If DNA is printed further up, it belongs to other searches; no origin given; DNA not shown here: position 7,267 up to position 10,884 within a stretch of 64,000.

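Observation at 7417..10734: Long RelA/SpoT homologue fused in frame to a ~14-TM domain ending in a DMT/EamA-like permease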

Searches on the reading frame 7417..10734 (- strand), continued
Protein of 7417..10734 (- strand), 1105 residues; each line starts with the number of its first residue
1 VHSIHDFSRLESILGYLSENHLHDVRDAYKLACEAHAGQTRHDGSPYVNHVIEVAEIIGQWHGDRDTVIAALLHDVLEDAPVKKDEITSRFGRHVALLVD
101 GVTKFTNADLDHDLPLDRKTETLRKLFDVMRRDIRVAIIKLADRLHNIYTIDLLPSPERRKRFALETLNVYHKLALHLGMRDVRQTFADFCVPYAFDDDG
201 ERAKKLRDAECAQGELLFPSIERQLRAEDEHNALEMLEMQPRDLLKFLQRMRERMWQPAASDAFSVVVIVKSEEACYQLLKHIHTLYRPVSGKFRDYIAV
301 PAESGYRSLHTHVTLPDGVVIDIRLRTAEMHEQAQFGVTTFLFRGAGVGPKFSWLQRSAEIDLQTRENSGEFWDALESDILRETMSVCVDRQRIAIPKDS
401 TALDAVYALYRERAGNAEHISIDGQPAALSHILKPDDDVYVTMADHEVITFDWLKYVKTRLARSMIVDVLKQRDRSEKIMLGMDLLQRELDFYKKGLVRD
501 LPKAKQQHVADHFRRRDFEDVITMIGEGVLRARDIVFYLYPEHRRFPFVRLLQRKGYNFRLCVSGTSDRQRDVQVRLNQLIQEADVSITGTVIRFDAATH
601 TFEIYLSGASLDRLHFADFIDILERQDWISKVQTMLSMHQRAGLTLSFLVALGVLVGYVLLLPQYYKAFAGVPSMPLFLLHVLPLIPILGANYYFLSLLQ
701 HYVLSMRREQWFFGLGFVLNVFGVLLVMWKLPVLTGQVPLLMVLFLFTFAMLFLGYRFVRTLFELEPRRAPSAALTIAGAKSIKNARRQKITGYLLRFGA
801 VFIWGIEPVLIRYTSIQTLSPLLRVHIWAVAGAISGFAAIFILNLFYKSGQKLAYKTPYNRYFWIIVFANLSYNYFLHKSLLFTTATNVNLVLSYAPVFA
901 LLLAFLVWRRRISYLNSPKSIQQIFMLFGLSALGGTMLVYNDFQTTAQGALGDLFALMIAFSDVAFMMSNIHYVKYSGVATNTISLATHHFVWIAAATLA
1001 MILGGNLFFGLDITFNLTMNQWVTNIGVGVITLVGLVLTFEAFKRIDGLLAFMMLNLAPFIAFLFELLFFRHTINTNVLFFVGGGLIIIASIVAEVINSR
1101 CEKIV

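Call 5: find_homologous_proteins(query=window:7417-10734:-, max_evalue=0.001)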
Query window:7417-10734:- (1105 aa): 6616 proteins with E <= 0.001 among 8000 candidates; the best 120 are listed.
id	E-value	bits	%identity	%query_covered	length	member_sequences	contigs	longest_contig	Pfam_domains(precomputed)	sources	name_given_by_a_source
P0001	0.0e+0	2500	100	100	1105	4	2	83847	PF00892.27,PF04607.24,PF13328.13,PF19296.6,PF01966.29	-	-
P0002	0.0e+0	2303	91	100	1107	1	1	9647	PF00892.27,PF04607.24,PF13328.13,PF19296.6,PF01966.29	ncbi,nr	ncbi:MAG TPA: HD domain-containing protein [Candidatus Peribacteria bacterium]|nr:HD domain-containi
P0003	0.0e+0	2216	88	100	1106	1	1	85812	PF00892.27,PF04607.24,PF13328.13,PF19296.6,PF01966.29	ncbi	-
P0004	0.0e+0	2087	83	100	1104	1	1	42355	PF00892.27,PF04607.24,PF13328.13,PF19296.6,PF01966.29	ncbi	-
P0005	0.0e+0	1377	58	99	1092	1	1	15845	PF00892.27,PF04607.24,PF13328.13,PF19296.6,PF01966.29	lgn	-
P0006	0.0e+0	1355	57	99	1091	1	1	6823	PF00892.27,PF04607.24,PF13328.13,PF19296.6,PF02824.28,PF01966.29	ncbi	-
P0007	0.0e+0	1353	57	99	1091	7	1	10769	PF00892.27,PF04607.24,PF13328.13,PF19296.6,PF01966.29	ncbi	-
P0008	0.0e+0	1349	58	99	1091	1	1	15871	PF00892.27,PF04607.24,PF13328.13,PF19296.6,PF02824.28,PF01966.29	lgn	-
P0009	0.0e+0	1333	56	99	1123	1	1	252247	PF00892.27,PF04607.24,PF13328.13,PF19296.6,PF02824.28,PF01966.29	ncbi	-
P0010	0.0e+0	1332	57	99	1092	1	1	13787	PF00892.27,PF04607.24,PF13328.13,PF19296.6,PF02824.28,PF01966.29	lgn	-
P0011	0.0e+0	1300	55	98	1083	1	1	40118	PF00892.27,PF04607.24,PF13328.13,PF19296.6,PF02824.28,PF01966.29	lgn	-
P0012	0.0e+0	1290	54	100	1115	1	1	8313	PF00892.27,PF04607.24,PF13328.13,PF19296.6,PF01966.29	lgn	-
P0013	0.0e+0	1099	47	99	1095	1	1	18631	PF00892.27,PF04607.24,PF13328.13,PF19296.6,PF02824.28,PF01966.29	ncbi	-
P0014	0.0e+0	1083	47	98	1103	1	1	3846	PF00892.27,PF04607.24,PF13328.13,PF19296.6,PF01966.29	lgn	-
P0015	0.0e+0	1078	47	99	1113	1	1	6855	PF04607.24,PF13328.13,PF19296.6,PF01966.29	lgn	-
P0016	0.0e+0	1071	48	99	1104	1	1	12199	PF00892.27,PF04607.24,PF13328.13,PF19296.6,PF01966.29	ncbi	-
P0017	0.0e+0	1051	46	99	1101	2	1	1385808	PF00892.27,PF04607.24,PF13328.13,PF19296.6,PF01966.29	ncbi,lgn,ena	-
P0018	0.0e+0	1040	45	99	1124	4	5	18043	PF04607.24,PF13328.13,PF19296.6,PF01966.29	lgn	-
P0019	0.0e+0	1037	45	99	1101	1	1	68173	PF04607.24,PF13328.13,PF19296.6,PF02824.28,PF01966.29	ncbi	-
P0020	0.0e+0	1034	44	99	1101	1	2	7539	PF04607.24,PF13328.13,PF19296.6,PF01966.29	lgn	-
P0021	0.0e+0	1032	45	100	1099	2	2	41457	PF04607.24,PF13328.13,PF19296.6,PF01966.29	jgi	jgi:GTP pyrophosphokinase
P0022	0.0e+0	1032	46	99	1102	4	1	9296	PF04607.24,PF13328.13,PF19296.6,PF02824.28,PF01966.29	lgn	-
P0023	0.0e+0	1026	46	99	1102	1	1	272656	PF04607.24,PF13328.13,PF19296.6,PF01966.29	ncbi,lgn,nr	ncbi:MAG: HD domain-containing protein [Candidatus Peribacteraceae bacterium]|nr:HD domain-containin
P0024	0.0e+0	1025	45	99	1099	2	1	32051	PF04607.24,PF13328.13,PF19296.6,PF01966.29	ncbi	-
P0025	0.0e+0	1025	45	99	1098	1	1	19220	PF04607.24,PF13328.13,PF19296.6,PF02824.28,PF01966.29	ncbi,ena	-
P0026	0.0e+0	1022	46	98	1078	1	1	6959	PF04607.24,PF13328.13,PF19296.6,PF01966.29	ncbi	-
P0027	0.0e+0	1019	45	99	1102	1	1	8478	PF04607.24,PF13328.13,PF19296.6,PF01966.29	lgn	-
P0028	8.1e-298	1009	45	99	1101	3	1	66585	PF04607.24,PF13328.13,PF19296.6,PF02824.28,PF01966.29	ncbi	-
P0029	1.1e-297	1009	46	99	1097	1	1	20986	PF04607.24,PF13328.13,PF19296.6,PF01966.29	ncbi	-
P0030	1.9e-296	1005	44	99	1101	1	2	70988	PF04607.24,PF13328.13,PF19296.6,PF02824.28,PF01966.29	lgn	-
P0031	5.9e-294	997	44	99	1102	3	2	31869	PF04607.24,PF13328.13,PF19296.6,PF01966.29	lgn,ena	-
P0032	8.6e-294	996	44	99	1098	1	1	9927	PF00892.27,PF04607.24,PF13328.13,PF19296.6,PF01966.29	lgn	-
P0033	4.8e-292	990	44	98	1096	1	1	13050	PF04607.24,PF13328.13,PF19296.6,PF02824.28,PF01966.29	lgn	-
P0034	9.0e-292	989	45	99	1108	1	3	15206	PF04607.24,PF13328.13,PF19296.6,PF01966.29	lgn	-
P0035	1.1e-290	986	45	99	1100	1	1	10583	PF04607.24,PF13328.13,PF19296.6,PF01966.29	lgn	-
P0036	3.1e-288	978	43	99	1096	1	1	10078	PF00892.27,PF04607.24,PF13328.13,PF19296.6,PF02824.28,PF01966.29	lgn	-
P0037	4.9e-288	977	45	98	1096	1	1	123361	PF00892.27,PF04607.24,PF13328.13,PF19296.6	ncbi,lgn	ncbi:MAG: HD domain-containing protein [Candidatus Peribacteraceae bacterium]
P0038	2.0e-287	975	45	99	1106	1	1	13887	PF04607.24,PF13328.13,PF19296.6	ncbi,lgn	-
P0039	4.4e-287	974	44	100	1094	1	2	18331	PF00892.27,PF04607.24,PF13328.13,PF19296.6,PF01966.29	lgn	-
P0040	5.1e-285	967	44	99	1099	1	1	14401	PF04607.24,PF13328.13,PF01966.29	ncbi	-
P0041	1.3e-284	966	44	100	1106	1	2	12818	PF04607.24,PF13328.13,PF19296.6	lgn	-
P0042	5.8e-284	964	44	99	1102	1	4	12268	PF00892.27,PF04607.24,PF13328.13,PF19296.6,PF01966.29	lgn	-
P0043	6.8e-279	947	42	100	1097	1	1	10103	PF04607.24,PF13328.13,PF19296.6,PF01966.29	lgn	-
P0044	5.6e-278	944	44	100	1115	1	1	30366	PF04607.24,PF13328.13,PF19296.6,PF02824.28,PF01966.29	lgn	-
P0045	2.5e-277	942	43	99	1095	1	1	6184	PF00892.27,PF04607.24,PF13328.13,PF19296.6,PF01966.29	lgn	-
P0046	6.8e-273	927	43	99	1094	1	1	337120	PF04607.24,PF13328.13,PF19296.6,PF01966.29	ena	-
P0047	1.5e-270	919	43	99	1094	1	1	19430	PF00892.27,PF04607.24,PF13328.13,PF19296.6,PF02824.28,PF01966.29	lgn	-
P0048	2.3e-268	912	42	100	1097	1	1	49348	PF00892.27,PF04607.24,PF13328.13,PF19296.6,PF01966.29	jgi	-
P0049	2.5e-264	899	42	99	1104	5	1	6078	PF04607.24,PF13328.13,PF19296.6,PF02824.28,PF01966.29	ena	-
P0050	6.3e-263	894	41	99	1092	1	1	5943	PF00892.27,PF04607.24,PF13328.13,PF19296.6,PF01966.29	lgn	-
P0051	2.7e-261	888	41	99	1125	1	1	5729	PF04607.24,PF13328.13,PF19296.6,PF02824.28,PF01966.29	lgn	-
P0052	9.5e-261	887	49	75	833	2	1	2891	PF04607.24,PF13328.13,PF19296.6,PF01966.29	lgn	-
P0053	8.0e-259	880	48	78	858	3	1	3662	PF04607.24,PF13328.13,PF19296.6,PF01966.29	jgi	jgi:guanosine-3',5'-bis(diphosphate) 3'-pyrophosphohydrolase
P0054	5.7e-257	874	41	97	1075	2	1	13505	PF04607.24,PF13328.13,PF19296.6,PF01966.29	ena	-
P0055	7.2e-257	874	41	99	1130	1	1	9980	PF00892.27,PF04607.24,PF13328.13,PF19296.6,PF01966.29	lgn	-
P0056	1.4e-255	870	41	99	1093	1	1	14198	PF00892.27,PF04607.24,PF13328.13,PF19296.6,PF02824.28,PF01966.29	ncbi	-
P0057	3.6e-254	865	40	99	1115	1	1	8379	PF04607.24,PF13328.13,PF01966.29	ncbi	-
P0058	4.9e-253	861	41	100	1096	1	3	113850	PF04607.24,PF13328.13,PF01966.29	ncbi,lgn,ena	-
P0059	7.6e-250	851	41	98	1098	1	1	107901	PF00892.27,PF04607.24,PF13328.13,PF19296.6,PF01966.29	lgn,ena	-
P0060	1.6e-248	846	40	99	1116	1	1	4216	PF00892.27,PF04607.24,PF13328.13,PF19296.6,PF01966.29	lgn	-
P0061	1.3e-246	840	39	99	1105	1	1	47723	PF00892.27,PF04607.24,PF13328.13,PF19296.6,PF01966.29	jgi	jgi:GTP diphosphokinase / guanosine-3',5'-bis(diphosphate) 3'-diphosphatase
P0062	2.0e-244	833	40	98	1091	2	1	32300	PF00892.27,PF04607.24,PF13328.13,PF19296.6,PF01966.29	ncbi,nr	ncbi:HD domain-containing protein [Candidatus Peregrinibacteria bacterium]|nr:HD domain-containing p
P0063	1.9e-237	810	39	98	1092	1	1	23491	PF04607.24,PF13328.13,PF19296.6,PF01966.29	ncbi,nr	ncbi:HD domain-containing protein [Candidatus Peregrinibacteria bacterium]|nr:HD domain-containing p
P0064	4.3e-235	802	38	99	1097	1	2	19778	PF00892.27,PF04607.24,PF13328.13,PF19296.6,PF01966.29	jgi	-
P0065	3.0e-234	799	38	100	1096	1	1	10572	PF00892.27,PF04607.24,PF13328.13,PF01966.29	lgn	-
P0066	1.6e-233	797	39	99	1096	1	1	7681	PF00892.27,PF04607.24,PF13328.13,PF19296.6,PF01966.29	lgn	-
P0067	2.8e-229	783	46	76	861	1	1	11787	PF04607.24,PF13328.13,PF19296.6,PF02824.28,PF01966.29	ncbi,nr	ncbi:MAG: HD domain-containing protein, partial [Candidatus Peribacteraceae bacterium]|nr:HD domain-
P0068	2.6e-226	773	38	96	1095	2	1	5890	PF00892.27,PF04607.24,PF13328.13,PF19296.6,PF02824.28,PF01966.29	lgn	-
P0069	1.4e-219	750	37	97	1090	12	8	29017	PF00892.27,PF04607.24,PF13328.13,PF01966.29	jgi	jgi:GTP diphosphokinase / guanosine-3',5'-bis(diphosphate) 3'-diphosphatase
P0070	1.1e-217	744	36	97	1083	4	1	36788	PF00892.27,PF04607.24,PF13328.13,PF19296.6,PF01966.29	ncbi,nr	ncbi:HD domain-containing protein [Candidatus Peregrinibacteria bacterium]|nr:HD domain-containing p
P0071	3.9e-217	742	48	68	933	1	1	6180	PF04607.24,PF13328.13,PF19296.6,PF01966.29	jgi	jgi:GTP diphosphokinase / guanosine-3',5'-bis(diphosphate) 3'-diphosphatase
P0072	2.4e-209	716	36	97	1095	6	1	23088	PF00892.27,PF04607.24,PF13328.13,PF01966.29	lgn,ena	-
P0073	1.2e-206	708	36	98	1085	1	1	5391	PF00892.27,PF04607.24,PF13328.13,PF01966.29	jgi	jgi:RelA/SpoT family (p)ppGpp synthetase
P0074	3.1e-202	693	36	98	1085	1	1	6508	PF00892.27,PF04607.24,PF13328.13,PF02824.28,PF01966.29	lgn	-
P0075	6.2e-200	685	35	99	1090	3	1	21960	PF00892.27,PF04607.24,PF13328.13,PF19296.6,PF01966.29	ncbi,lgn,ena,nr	ncbi:MAG: HD domain-containing protein [bacterium]|nr:HD domain-containing protein [bacterium]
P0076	1.2e-197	678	36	98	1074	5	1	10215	PF00892.27,PF04607.24,PF13328.13,PF19296.6,PF01966.29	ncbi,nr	ncbi:hypothetical protein A3C37_04440 [Candidatus Peribacteria bacterium RIFCSPHIGHO2_02_FULL_53_20]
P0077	2.7e-197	677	53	55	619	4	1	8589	PF04607.24,PF13328.13,PF19296.6,PF01966.29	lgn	-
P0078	4.3e-173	596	43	65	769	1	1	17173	PF04607.24,PF13328.13,PF01966.29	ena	-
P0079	2.1e-114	402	27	99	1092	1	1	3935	PF00892.27,PF04607.24,PF13328.13,PF19296.6,PF01966.29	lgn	-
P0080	7.2e-99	351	25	99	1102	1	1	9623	PF00892.27,PF04607.24,PF13328.13,PF19296.6,PF01966.29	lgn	-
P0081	1.8e-90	323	35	49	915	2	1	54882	PF00892.27,PF04607.24,PF13328.13,PF19296.6,PF01966.29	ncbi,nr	ncbi:MAG TPA: HD domain-containing protein [Candidatus Peribacteraceae bacterium]|nr:HD domain-conta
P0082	2.8e-85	306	33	49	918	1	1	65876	PF00892.27,PF04607.24,PF13328.13,PF19296.6,PF01966.29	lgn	-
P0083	1.4e-84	303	34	48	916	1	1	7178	PF04607.24,PF13328.13,PF19296.6,PF01966.29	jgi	jgi:GTP diphosphokinase / guanosine-3',5'-bis(diphosphate) 3'-diphosphatase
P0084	3.1e-84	302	33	49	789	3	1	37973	PF04607.24,PF13328.13,PF19296.6,PF02824.28,PF01966.29,PF13291.13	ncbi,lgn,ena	-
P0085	5.3e-83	298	34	48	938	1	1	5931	PF04607.24,PF13328.13,PF01966.29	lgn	-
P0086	5.5e-83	298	33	49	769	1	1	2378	PF04607.24,PF13328.13,PF19296.6,PF02824.28,PF01966.29,PF13291.13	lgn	-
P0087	6.1e-83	298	35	47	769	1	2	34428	PF04607.24,PF13328.13,PF19296.6,PF02824.28,PF01966.29,PF13291.13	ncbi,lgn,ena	-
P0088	8.7e-83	297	34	47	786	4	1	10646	PF04607.24,PF13328.13,PF19296.6,PF02824.28,PF01966.29,PF13291.13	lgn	-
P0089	1.7e-82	297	32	59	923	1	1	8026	PF00892.27,PF04607.24,PF13328.13,PF01966.29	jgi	jgi:RelA/SpoT family (p)ppGpp synthetase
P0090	4.2e-82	295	29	66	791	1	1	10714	PF04607.24,PF13328.13,PF19296.6,PF02824.28,PF01966.29,PF13291.13,PF01842.32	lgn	-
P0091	6.2e-82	295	33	49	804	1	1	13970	PF04607.24,PF13328.13,PF19296.6,PF02824.28,PF01966.29,PF13291.13,PF01842.32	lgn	-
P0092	1.0e-81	294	34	47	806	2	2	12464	PF04607.24,PF13328.13,PF19296.6,PF02824.28,PF01966.29,PF13291.13,PF01842.32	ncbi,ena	-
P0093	2.2e-81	293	32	49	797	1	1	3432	PF04607.24,PF13328.13,PF19296.6,PF02824.28,PF01966.29,PF13291.13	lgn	-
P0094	5.8e-81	291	38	44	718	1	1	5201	PF04607.24,PF13328.13,PF02824.28,PF01966.29,PF22629.3,PF13291.13,PF01842.32,PF28438.1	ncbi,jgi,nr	ncbi:MAG: bifunctional (p)ppGpp synthetase/guanosine-3',5'-bis(diphosphate) 3'-pyrophosphohydrolase 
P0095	1.0e-80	291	33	48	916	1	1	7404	PF00892.27,PF04607.24,PF13328.13,PF19296.6,PF01966.29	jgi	jgi:GTP pyrophosphokinase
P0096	1.4e-80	290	35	47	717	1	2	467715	PF04607.24,PF13328.13,PF02824.28,PF01966.29,PF22629.3,PF13291.13,PF01842.32,PF28438.1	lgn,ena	-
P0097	1.5e-80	290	30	57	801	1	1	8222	PF04607.24,PF13328.13,PF19296.6,PF02824.28,PF01966.29,PF13291.13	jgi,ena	-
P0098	1.8e-80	290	33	47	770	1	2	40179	PF04607.24,PF13328.13,PF19296.6,PF02824.28,PF01966.29,PF13291.13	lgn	-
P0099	1.9e-80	290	33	49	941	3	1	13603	PF00892.27,PF04607.24,PF13328.13,PF01966.29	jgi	-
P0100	2.0e-80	290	35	47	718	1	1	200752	PF04607.24,PF13328.13,PF02824.28,PF01966.29,PF22629.3,PF13291.13,PF01842.32,PF28438.1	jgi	jgi:GTP pyrophosphokinase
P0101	2.0e-80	290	33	49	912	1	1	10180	PF04607.24,PF13328.13,PF01966.29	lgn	-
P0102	3.7e-80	289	36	47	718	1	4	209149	PF04607.24,PF13328.13,PF02824.28,PF01966.29,PF22629.3,PF13291.13,PF01842.32,PF28438.1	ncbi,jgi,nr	ncbi:MAG: RelA/SpoT family protein [Betaproteobacteria bacterium]|jgi:GTP pyrophosphokinase|nr:bifun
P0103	5.1e-80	288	34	44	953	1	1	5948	PF04607.24,PF13328.13,PF01966.29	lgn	-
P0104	7.0e-80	288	32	50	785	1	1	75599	PF04607.24,PF13328.13,PF19296.6,PF02824.28,PF01966.29,PF13291.13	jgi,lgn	jgi:guanosine-3',5'-bis(diphosphate) 3'-pyrophosphohydrolase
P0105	7.7e-80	288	35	47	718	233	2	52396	PF04607.24,PF13328.13,PF02824.28,PF01966.29,PF22629.3,PF13291.13,PF01842.32,PF28438.1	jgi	jgi:GTP pyrophosphokinase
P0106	9.8e-80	287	32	51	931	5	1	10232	PF04607.24,PF13328.13,PF01966.29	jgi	-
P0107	1.1e-79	287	33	46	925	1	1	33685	PF04607.24,PF13328.13,PF02824.28,PF01966.29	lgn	-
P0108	4.5e-79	285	33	48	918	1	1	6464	PF00892.27,PF04607.24,PF13328.13,PF01966.29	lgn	-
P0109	6.7e-79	285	35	44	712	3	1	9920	PF04607.24,PF13328.13,PF02824.28,PF01966.29,PF22629.3,PF13291.13,PF01842.32,PF28438.1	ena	-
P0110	7.9e-79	284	32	48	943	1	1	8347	PF04607.24,PF13328.13,PF01966.29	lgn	-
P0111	8.6e-79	284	37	44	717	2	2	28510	PF04607.24,PF13328.13,PF02824.28,PF01966.29,PF22629.3,PF13291.13,PF01842.32,PF28438.1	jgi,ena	jgi:GTP pyrophosphokinase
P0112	9.7e-79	284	35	44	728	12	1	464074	PF04607.24,PF13328.13,PF02824.28,PF01966.29,PF13291.13,PF01842.32,PF28438.1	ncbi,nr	ncbi:MAG: bifunctional (p)ppGpp synthetase/guanosine-3',5'-bis(diphosphate) 3'-pyrophosphohydrolase 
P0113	1.0e-78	284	35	43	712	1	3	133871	PF04607.24,PF13328.13,PF02824.28,PF01966.29,PF22629.3,PF13291.13,PF01842.32,PF28438.1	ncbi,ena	-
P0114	5.0e-78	282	32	49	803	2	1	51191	PF04607.24,PF13328.13,PF19296.6,PF02824.28,PF01966.29,PF13291.13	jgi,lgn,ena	-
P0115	5.2e-78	282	35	44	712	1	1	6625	PF04607.24,PF13328.13,PF02824.28,PF01966.29,PF22629.3,PF13291.13,PF01842.32,PF28438.1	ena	-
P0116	5.6e-78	282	33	48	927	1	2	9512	PF04607.24,PF13328.13,PF19296.6,PF01966.29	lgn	-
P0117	5.6e-78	282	32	47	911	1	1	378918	PF04607.24,PF13328.13,PF01966.29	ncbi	-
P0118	7.1e-78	281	33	49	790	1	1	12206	PF04607.24,PF13328.13,PF02824.28,PF01966.29,PF13291.13,PF01842.32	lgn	-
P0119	1.0e-77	281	33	44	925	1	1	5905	PF00892.27,PF04607.24,PF13328.13,PF01966.29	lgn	-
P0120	2.1e-77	280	36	44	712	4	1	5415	PF04607.24,PF13328.13,PF02824.28,PF01966.29,PF22629.3,PF13291.13,PF01842.32,PF28438.1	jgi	jgi:GTP pyrophosphokinase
